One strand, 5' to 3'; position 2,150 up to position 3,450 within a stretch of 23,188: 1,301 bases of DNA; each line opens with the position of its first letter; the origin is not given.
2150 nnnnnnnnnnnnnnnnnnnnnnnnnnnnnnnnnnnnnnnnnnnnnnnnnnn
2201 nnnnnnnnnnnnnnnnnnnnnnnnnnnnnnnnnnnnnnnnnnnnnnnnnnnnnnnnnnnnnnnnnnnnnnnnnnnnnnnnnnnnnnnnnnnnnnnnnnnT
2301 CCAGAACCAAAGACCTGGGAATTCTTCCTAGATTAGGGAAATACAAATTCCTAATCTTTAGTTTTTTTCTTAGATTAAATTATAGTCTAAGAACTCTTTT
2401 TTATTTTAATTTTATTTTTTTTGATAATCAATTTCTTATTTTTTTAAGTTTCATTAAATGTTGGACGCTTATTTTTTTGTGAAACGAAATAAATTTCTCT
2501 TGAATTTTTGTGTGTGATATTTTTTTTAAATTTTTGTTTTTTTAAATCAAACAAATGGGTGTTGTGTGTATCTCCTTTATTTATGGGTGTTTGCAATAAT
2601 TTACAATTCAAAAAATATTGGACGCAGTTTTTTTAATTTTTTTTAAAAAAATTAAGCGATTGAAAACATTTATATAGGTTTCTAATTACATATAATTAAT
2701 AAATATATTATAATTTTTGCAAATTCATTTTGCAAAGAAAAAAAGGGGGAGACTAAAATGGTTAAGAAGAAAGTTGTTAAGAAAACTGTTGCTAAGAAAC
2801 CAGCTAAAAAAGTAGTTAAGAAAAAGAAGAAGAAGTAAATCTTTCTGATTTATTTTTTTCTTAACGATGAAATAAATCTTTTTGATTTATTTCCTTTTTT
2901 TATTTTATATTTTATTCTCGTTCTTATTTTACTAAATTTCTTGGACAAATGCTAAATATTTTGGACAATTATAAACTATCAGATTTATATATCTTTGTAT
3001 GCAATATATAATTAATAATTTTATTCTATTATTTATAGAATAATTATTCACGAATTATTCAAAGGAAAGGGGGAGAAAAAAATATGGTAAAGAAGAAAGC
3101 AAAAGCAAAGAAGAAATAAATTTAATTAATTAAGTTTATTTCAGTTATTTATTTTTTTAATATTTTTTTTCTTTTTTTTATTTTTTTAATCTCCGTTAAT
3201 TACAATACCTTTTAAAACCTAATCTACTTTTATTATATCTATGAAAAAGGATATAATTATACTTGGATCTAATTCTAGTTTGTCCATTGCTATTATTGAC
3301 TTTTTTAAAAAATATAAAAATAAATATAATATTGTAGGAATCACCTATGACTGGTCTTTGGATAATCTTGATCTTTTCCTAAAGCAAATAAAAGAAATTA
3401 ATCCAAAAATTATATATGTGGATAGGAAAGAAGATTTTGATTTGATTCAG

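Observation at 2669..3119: Tandem pair of strongly signalled lysine-rich micro-ORFs in a 0.9 kb 'empty' spacer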

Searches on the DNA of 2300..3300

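Call 65: search_rna_families(source=window, start=2300, end=3300, threshold=evalue, max_evalue=10)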
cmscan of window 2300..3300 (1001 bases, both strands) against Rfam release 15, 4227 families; matches with E-value up to 10: 4.
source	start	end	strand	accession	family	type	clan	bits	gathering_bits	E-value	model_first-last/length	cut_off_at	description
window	2790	2856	+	RF02370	Trp_leader_2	Cis-reg; leader;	-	21.9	100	2.6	1-147/147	no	Bacillus tryptophan operon leader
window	2821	2857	+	RF00204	snoR12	Gene; snRNA; snoRNA; CD-box;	-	19.5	39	1.1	1-83/83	no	Small nucleolar RNA R12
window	2827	2861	+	RF03623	mir-1252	Gene; miRNA;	-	18.4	70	4.7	1-65/65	no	mir-1252 microRNA precursor family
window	2825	2900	+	RF04295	mir-329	Gene; miRNA;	CL00149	17.8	76.8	1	1-80/80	no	mir-329 microRNA precursor family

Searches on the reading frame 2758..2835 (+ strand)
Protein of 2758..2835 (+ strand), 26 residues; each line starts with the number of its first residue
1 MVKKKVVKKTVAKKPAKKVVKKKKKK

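Call 27: search_protein_families(library=pfam, proteins=[window:2758-2835:+], max_evalue=10)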
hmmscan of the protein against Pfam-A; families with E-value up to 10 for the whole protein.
seq(26 aa): 0 families

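Call 28: search_protein_families(library=ncbifam, proteins=[window:2758-2835:+], max_evalue=10)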
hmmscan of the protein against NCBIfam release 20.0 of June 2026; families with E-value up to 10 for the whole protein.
seq(26 aa): 0 families

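Call 45: list_cluster_members(proteins=[window:2758-2835:+, window:18838-18942:+, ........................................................, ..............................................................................])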
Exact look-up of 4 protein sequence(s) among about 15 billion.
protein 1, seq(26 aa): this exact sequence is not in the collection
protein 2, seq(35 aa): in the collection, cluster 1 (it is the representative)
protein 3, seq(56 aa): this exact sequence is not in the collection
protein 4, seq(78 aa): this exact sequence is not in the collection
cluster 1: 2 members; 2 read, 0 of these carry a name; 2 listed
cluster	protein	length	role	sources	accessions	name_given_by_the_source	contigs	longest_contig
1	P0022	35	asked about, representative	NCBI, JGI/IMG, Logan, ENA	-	-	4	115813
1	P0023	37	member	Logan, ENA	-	-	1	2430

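Call 46: find_encoding_contigs(protein=P0022, flank=10000, max_places=4)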
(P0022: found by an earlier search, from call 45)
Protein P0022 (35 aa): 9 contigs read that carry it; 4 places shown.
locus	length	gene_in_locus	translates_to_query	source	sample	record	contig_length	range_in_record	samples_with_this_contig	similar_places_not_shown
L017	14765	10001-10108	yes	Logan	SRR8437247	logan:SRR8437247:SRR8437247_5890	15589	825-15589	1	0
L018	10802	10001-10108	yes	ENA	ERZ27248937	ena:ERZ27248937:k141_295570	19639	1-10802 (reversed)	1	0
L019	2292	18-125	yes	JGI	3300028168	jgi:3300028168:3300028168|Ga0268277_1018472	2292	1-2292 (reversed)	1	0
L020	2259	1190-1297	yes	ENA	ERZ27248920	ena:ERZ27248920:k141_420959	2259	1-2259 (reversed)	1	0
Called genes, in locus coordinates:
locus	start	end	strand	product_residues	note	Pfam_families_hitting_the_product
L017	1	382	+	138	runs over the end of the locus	PF05014:Nuc_deoxyrib_tr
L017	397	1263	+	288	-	PF00303:Thymidylat_synt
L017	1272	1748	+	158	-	PF00186:DHFR_1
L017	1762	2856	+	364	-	PF13207:AAA_17 (weak), PF13238:AAA_18 (weak), PF00383:dCMP_cyt_deam_1, PF14437:MafB19-deam (weak)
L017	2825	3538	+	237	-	PF08713:DNA_alkylation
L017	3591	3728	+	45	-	-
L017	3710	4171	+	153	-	PF07885:Ion_trans_2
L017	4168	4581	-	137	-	-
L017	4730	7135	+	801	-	PF01022:HTH_5, PF09826:Beta_propel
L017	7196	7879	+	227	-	-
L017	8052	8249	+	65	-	PF23477:zf_Tbcl_2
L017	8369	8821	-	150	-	PF01948:PyrI, PF02748:PyrI_C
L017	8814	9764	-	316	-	PF02729:OTCace_N, PF00185:OTCace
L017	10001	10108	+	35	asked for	-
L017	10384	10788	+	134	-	-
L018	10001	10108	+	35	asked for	-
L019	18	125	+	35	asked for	-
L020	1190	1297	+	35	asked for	-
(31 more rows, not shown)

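Call 47: find_encoding_contigs(protein=P0023, flank=3000, max_places=2)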
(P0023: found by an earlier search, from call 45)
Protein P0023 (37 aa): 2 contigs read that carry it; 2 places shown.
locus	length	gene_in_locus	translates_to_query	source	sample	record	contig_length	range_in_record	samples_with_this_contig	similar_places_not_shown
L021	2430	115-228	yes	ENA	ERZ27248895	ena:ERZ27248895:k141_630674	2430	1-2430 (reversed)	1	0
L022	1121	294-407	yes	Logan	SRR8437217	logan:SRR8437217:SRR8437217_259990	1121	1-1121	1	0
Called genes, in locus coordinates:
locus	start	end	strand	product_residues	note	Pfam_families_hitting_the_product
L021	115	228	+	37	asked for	-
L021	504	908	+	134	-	-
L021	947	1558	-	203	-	-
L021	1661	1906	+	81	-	-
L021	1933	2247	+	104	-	-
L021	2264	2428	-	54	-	?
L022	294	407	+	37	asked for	-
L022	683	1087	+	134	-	-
